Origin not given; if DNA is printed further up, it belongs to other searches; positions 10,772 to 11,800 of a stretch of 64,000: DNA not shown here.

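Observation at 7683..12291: Unusual cluster: GDPD + acetyltransferase + IMPase-family phosphatase + two tandem nucleotidyltransferases + HAD phosphatase/mutase, a candidate novel activated polyol- or sugar-phosphate pathway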

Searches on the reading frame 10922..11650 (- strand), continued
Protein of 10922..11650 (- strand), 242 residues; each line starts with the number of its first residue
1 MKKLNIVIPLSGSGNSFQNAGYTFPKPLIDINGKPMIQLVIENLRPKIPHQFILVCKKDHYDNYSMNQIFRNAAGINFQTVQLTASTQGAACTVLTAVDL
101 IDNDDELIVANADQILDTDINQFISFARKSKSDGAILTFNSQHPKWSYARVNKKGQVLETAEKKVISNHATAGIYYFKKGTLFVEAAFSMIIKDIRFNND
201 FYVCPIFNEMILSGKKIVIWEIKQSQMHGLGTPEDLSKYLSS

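Call 12: find_encoding_contigs(protein=P0001, flank=10000, max_places=3)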
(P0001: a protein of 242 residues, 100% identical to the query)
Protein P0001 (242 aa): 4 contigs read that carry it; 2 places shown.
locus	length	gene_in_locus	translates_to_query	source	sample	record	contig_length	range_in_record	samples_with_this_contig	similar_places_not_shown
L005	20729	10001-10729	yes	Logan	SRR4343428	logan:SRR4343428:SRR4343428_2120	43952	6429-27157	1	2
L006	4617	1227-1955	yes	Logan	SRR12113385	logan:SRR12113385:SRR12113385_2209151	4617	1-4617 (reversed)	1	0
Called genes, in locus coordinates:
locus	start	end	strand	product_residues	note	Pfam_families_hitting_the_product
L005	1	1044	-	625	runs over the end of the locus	-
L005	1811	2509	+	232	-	PF00535:Glycos_transf_2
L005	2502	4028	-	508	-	-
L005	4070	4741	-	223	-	PF00300:His_Phos_1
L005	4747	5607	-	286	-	-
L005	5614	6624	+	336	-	PF01408:GFO_IDH_MocA, PF22725:GFO_IDH_MocA_C3, PF02894:GFO_IDH_MocA_C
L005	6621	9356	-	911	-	-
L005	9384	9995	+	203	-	PF00702:Hydrolase, PF13419:HAD_2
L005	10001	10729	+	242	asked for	PF00483:NTP_transferase, PF12804:NTP_transf_3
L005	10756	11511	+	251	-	PF00483:NTP_transferase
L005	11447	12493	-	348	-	PF00459:Inositol_P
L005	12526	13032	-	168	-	PF00132:Hexapep, PF14602:Hexapep_2 (weak)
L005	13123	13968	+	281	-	PF03009:GDPD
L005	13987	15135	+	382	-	-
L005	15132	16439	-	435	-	PF01210:NAD_Gly3P_dh_N (weak), PF03446:NAD_binding_2 (weak), PF03721:UDPG_MGDP_dh_N, PF03807:F420_oxidored (faint), PF00984:UDPG_MGDP_dh, PF03720:UDPG_MGDP_dh_C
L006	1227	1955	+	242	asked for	PF00483:NTP_transferase, PF12804:NTP_transf_3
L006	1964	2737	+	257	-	PF00483:NTP_transferase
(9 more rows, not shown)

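Call 20: find_related_loci(query=A1, collection=genome_contigs, flank=10000)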
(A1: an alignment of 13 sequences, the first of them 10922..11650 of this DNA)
Query A1 (242 aa) in genome_contigs; peptide patterns used: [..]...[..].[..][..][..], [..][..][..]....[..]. (x = any residue, [..] = any of these).
599 stretches matched a pattern (row limit reached: there are more); 560 encode a relative of the query (tblastn E <= 1e-3); the best 80 are kept; 80 distinct loci.
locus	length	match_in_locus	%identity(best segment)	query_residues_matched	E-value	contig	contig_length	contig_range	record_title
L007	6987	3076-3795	78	2-241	2e-132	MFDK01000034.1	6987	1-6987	MAG: Candidatus Daviesbacteria bacterium RIFCSPLOWO2_01_FULL_37_10 rifcsplowo2_01_scaffold_53118, whole genome shotgun s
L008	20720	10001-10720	75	2-241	6e-123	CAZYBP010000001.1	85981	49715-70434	MAG TPA_asm: uncultured Gammaproteobacteria bacterium isolate binchicken_co227_340 genome assembly, contig: NODE_529_len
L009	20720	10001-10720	63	1-240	1e-111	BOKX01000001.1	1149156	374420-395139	Patescibacteria group bacterium BroJett032 DNA, sequence1, whole genome shotgun sequence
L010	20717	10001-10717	64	2-240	4e-108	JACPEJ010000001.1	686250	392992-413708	MAG: Candidatus Blackburnbacteria bacterium isolate NC_groundwater_332_Ag_B-0.1um_41_18 GD18-4_B1_scaffold_152758, whole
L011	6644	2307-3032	62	1-240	6e-108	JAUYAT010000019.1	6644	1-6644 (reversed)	MAG: bacterium isolate C19_concoct.bin.47 C19_k141_79870, whole genome shotgun sequence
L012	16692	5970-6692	61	2-241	5e-106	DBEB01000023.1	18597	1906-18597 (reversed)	MAG TPA_asm: Candidatus Falkowbacteria bacterium UBA917 UBA917_contig_502, whole genome shotgun sequence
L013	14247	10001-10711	59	4-240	5e-104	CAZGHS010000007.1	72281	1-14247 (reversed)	MAG TPA_asm: uncultured Gammaproteobacteria bacterium isolate SRP286056_co1_760 genome assembly, contig: NODE_307_length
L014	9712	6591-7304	61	4-241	1e-102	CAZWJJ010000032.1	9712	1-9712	MAG TPA_asm: uncultured Candidatus Saccharibacteria bacterium isolate SRP273308_co1_423 genome assembly, contig: NODE_99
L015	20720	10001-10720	61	2-242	4e-102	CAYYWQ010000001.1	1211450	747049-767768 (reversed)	MAG TPA_asm: uncultured Candidatus Saccharibacteria bacterium isolate SRP292972_co1_95 genome assembly, contig: NODE_2_l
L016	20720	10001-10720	60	2-241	3e-101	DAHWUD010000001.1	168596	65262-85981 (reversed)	MAG TPA_asm: Candidatus Amesbacteria bacterium isolate clean1528 NODE_1_length_168596_cov_57.624523, whole genome shotgu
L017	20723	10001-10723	59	2-242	2e-101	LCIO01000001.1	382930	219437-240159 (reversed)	MAG: Candidatus Wolfebacteria bacterium GW2011_GWA1_44_24 UW50_C0001, whole genome shotgun sequence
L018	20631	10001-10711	59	4-240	1e-99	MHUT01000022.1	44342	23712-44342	MAG: Candidatus Yonathbacteria bacterium RIFCSPHIGHO2_02_FULL_44_14 rifcsphigho2_02_scaffold_881, whole genome shotgun s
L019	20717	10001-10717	57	2-240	3e-99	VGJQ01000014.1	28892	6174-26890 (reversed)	MAG: Candidatus Kaiserbacteria bacterium isolate M_DeepCast_65m_m1_095 M_DeepCast_65m_m1_095_Ga0194120_10002886, whole g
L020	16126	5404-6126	54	2-242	2e-97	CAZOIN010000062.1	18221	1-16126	MAG TPA_asm: uncultured Candidatus Saccharibacteria bacterium isolate binchicken_co203_272 genome assembly, contig: k141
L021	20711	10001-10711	58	4-240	8e-97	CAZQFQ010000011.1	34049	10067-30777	MAG TPA_asm: uncultured Candidatus Saccharibacteria bacterium isolate binchicken_co3_512 genome assembly, contig: NODE_3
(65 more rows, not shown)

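Call 39: search_dna_similar(query=window:10922-11650:-, collection=plasmids, mode=protein, max_evalue=1e-15, max_rows=25)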
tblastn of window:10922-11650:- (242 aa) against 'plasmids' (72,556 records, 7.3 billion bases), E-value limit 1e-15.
Records with a match: 34; places in all: 68; records where one place covers at least 80% of the query: 34.
Best place of each record, by identity: <60% 34.
By first word of the organism name: Rhizobium 11; Azospirillum 3; Pseudochrobactrum 3; Acetobacter 2; Sinorhizobium 2; Pseudomonas 2; Scandinavium 1; Ruegeria 1; Roseinatronobacter 1; Pseudorhizobium 1; and 7 more.
By predicted mobility (MOB-suite, as given by PLSDB): non-mobilizable 28; mobilizable 4; conjugative 2.
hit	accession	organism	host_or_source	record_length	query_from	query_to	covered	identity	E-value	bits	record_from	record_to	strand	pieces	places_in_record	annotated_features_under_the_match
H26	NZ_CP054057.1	Scandinavium goeteborgense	Homo sapiens,Wound,wound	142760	4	242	99%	45.9%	2e-65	226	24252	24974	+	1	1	glycosyltransferase family 2 protein | hypothetical protein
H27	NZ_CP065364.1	Ruegeria sp. SCSIO 43209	Galaxea fascicularis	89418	1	242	100%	43.3%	8e-51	184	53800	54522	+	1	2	glycosyltransferase family 2 protein | hypothetical protein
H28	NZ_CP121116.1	Roseinatronobacter sp. S2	cell culture,Alkaline Spring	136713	1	241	100%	43.4%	1e-60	212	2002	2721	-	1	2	glycosyltransferase family 2 protein | hypothetical protein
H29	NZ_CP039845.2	Acetobacter pasteurianus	whole organism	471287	4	237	97%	44.3%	2e-57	203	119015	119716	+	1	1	glycosyltransferase family 2 protein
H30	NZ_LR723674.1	Pseudorhizobium flavum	Paddy soil under the long-term ...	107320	4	240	98%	43.3%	4e-58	205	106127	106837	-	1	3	none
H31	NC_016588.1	Azospirillum lipoferum 4B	-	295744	2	241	99%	42.6%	3e-57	202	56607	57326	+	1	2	glycosyltransferase family 2 protein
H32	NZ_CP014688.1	Acetobacter persici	water kefir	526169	4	242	91%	45.8%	4e-46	210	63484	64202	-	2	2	none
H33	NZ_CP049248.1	Rhizobium rhizoryzae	cell culture,soil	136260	4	240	98%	42.5%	2e-56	200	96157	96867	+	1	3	glycosyltransferase family 2 protein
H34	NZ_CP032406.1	Rhizobium rosettiformans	Isolation,ex cyanobacteria field sample ...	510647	4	240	98%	42.1%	2e-55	197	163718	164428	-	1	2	glycosyltransferase family 2 protein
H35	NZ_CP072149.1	Rhizobium sp. K1/93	Himalayan blackberry,cell culture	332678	2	242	100%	41.2%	1e-53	192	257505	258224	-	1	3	glycosyltransferase family 2 protein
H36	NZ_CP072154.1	Rhizobium sp. K15/93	Himalayan blackberry,cell culture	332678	2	242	100%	41.2%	1e-53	192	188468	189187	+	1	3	glycosyltransferase family 2 protein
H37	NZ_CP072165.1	Rhizobium sp. B21/90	Himalayan blackberry,cell culture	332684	2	242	100%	41.2%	1e-53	192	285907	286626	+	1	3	glycosyltransferase family 2 protein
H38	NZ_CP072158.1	Rhizobium sp. B230/85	Himalayan blackberry,cell culture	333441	2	242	100%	41.2%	1e-53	192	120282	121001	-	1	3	glycosyltransferase family 2 protein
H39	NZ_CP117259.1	Rhizobium tumorigenes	Rubus sp.,pure bacterial culture,Aerial ...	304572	2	242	100%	41.2%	4e-53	191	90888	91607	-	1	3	glycosyltransferase family 2 protein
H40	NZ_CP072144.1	Rhizobium sp. L51/94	Blueberry,cell culture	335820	2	242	100%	41.2%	5e-53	191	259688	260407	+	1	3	glycosyltransferase family 2 protein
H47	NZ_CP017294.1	Pseudomonas aeruginosa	Homo sapiens,blood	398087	4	241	98%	39.6%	4e-55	196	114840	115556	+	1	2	glycosyltransferase family 2 protein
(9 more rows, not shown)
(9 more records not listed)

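Call 40: get_annotated_region(hit=H26, flank=9000)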
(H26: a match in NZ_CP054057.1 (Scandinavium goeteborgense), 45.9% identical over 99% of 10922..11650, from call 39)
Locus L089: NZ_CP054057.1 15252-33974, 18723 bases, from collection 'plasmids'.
description: Scandinavium goeteborgense strain CCUG 66741 plasmid pSg66741_1, complete sequence
organism: Scandinavium goeteborgense (NCBI taxid 1851514)
taxonomy: Bacteria; Pseudomonadota; Gammaproteobacteria; Enterobacterales; Enterobacteriaceae; Scandinavium; Scandinavium goeteborgense
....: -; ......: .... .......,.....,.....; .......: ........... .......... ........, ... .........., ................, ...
typing (MOB-suite, as given by PLSDB): non-mobilizable
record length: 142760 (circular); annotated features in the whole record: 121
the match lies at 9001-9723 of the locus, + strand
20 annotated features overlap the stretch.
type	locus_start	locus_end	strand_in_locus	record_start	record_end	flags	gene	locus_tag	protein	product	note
CDS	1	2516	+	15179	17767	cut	-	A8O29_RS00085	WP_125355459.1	outer membrane usher protein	GO:0009297 - pilus assembly [Evidence IEA]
CDS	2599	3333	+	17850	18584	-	-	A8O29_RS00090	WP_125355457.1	fimbria/pilus periplasmic chaperone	GO:0071555 - cell wall organization [Evidence IEA]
CDS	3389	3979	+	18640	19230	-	-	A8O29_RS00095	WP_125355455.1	fimbrial protein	GO:0007155 - cell adhesion [Evidence IEA]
CDS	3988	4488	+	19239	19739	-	-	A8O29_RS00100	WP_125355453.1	fimbrial protein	GO:0007155 - cell adhesion [Evidence IEA]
CDS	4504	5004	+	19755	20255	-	-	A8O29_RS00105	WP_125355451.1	fimbrial protein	GO:0007155 - cell adhesion [Evidence IEA]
CDS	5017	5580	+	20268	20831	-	-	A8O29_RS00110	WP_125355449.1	fimbrial protein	GO:0007155 - cell adhesion [Evidence IEA]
CDS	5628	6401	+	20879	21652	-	-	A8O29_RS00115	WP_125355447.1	hypothetical protein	-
CDS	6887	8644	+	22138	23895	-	-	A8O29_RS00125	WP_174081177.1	O-antigen ligase family protein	-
CDS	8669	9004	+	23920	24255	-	-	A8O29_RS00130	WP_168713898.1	hypothetical protein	-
CDS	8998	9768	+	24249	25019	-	-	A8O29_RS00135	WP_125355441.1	glycosyltransferase family 2 protein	-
CDS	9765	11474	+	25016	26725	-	-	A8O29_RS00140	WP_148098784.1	hypothetical protein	-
CDS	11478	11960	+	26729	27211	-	-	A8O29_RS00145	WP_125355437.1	hypothetical protein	-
CDS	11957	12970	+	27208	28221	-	-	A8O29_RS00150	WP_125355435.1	WavE lipopolysaccharide synthesis family protein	-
CDS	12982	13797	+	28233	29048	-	-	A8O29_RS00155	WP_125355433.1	ABC transporter permease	-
CDS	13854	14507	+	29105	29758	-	-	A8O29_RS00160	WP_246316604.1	ABC transporter ATP-binding protein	-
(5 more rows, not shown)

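Call 41: get_annotated_region(hit=H47, flank=9000)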
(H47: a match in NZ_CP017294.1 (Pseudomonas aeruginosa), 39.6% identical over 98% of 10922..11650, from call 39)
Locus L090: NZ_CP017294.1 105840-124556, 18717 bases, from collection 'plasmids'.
description: Pseudomonas aeruginosa strain PA83 plasmid unnamed1, complete sequence
organism: Pseudomonas aeruginosa (NCBI taxid 287)
taxonomy: Bacteria; Pseudomonadota; Gammaproteobacteria; Pseudomonadales; Pseudomonadaceae; Pseudomonas; Pseudomonas aeruginosa
host: -; source: Homo sapiens,blood; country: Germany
typing (MOB-suite, as given by PLSDB): conjugative; replicon IncP; relaxase MOBP; mating-pair formation MPF_T
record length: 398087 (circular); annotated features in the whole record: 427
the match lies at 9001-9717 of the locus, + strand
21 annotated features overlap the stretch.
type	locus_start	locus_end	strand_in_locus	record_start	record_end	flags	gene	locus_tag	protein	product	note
CDS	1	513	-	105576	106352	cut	-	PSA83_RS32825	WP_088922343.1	hypothetical protein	-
CDS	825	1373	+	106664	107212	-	-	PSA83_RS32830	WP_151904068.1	hypothetical protein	-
CDS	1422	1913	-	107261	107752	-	-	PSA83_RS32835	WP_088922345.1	hypothetical protein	-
CDS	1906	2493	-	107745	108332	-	-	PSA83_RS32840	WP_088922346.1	hypothetical protein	-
CDS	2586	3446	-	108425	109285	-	-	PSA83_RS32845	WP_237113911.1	SprT-like domain-containing protein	-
CDS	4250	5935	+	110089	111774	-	istA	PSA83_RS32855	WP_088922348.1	IS21 family transposase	-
CDS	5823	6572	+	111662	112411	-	istB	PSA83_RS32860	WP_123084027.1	IS21-like element IS1474 family helper ATPase IstB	-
CDS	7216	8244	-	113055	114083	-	-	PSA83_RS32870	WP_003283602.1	IS30-like element ISPsp7 family transposase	GO:0006313 - DNA transposition [Evidence IEA]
CDS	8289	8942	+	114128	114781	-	-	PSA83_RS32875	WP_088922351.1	ABC transporter ATP-binding protein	-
CDS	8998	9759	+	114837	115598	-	-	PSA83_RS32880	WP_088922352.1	glycosyltransferase family 2 protein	-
CDS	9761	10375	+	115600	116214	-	-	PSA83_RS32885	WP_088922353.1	phosphodiesterase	-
CDS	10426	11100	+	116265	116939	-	-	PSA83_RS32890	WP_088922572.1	HAD family phosphatase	-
CDS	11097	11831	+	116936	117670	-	-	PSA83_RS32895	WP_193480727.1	glycosyltransferase family 2 protein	-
CDS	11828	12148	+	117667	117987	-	-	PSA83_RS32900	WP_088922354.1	cupin domain-containing protein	-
CDS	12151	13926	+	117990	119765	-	-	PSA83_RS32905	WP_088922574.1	hypothetical protein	-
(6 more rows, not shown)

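Call 42: get_annotated_region(hit=H31, flank=9000)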
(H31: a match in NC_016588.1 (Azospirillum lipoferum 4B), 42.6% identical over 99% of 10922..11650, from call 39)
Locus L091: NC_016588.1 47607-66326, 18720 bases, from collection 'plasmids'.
description: Azospirillum lipoferum 4B plasmid AZO_p6, complete sequence
organism: Azospirillum lipoferum 4B (NCBI taxid 862719)
taxonomy: Bacteria; Pseudomonadota; Alphaproteobacteria; Rhodospirillales; Azospirillaceae; Azospirillum; Azospirillum lipoferum; Azospirillum lipoferum 4B
host: -; source: -; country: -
typing (MOB-suite, as given by PLSDB): non-mobilizable; replicon rep_cluster_1806
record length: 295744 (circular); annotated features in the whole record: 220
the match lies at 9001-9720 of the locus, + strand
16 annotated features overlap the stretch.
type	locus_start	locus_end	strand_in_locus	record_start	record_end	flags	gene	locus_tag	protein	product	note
CDS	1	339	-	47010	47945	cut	-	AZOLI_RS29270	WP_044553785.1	NAD(P)-dependent oxidoreductase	-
CDS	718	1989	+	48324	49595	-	-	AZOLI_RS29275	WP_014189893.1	HAD-IIIA family hydrolase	-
CDS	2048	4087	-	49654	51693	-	-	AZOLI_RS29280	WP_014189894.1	glycosyltransferase family 41 protein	-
CDS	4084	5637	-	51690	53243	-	-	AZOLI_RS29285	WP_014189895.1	tetratricopeptide repeat protein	-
CDS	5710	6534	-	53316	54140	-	-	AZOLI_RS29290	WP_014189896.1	class I SAM-dependent methyltransferase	-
CDS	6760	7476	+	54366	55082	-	-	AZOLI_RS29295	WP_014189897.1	hypothetical protein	-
CDS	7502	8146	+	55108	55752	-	-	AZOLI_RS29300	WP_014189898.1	HAD family phosphatase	-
CDS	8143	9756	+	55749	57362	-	-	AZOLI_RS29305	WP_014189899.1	glycosyltransferase family 2 protein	-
CDS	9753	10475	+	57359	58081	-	-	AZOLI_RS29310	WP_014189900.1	hypothetical protein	-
CDS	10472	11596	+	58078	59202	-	-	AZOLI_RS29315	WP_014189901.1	WavE lipopolysaccharide synthesis family protein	-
CDS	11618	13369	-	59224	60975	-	-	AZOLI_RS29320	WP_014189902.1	tetratricopeptide repeat protein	-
CDS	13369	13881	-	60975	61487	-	-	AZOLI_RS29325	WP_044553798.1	SIS domain-containing protein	-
CDS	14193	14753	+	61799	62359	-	-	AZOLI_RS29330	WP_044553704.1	hypothetical protein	-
CDS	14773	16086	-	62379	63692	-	-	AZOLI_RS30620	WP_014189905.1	tetratricopeptide repeat protein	-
CDS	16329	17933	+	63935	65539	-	-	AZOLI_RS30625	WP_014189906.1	tetratricopeptide repeat protein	-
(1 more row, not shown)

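Call 68: search_protein_families(library=pfam, proteins=[L090:12151-13926:+, L090:13923-14540:+, L010:11847-12548:-], max_evalue=0.01)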
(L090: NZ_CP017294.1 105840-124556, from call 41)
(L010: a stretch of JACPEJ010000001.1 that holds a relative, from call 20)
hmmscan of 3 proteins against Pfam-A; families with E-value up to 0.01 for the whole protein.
L090:12151-13926:+ (591 aa): 0 families

L090:13923-14540:+ (205 aa): 0 families

L010:11847-12548:- (233 aa): 0 families
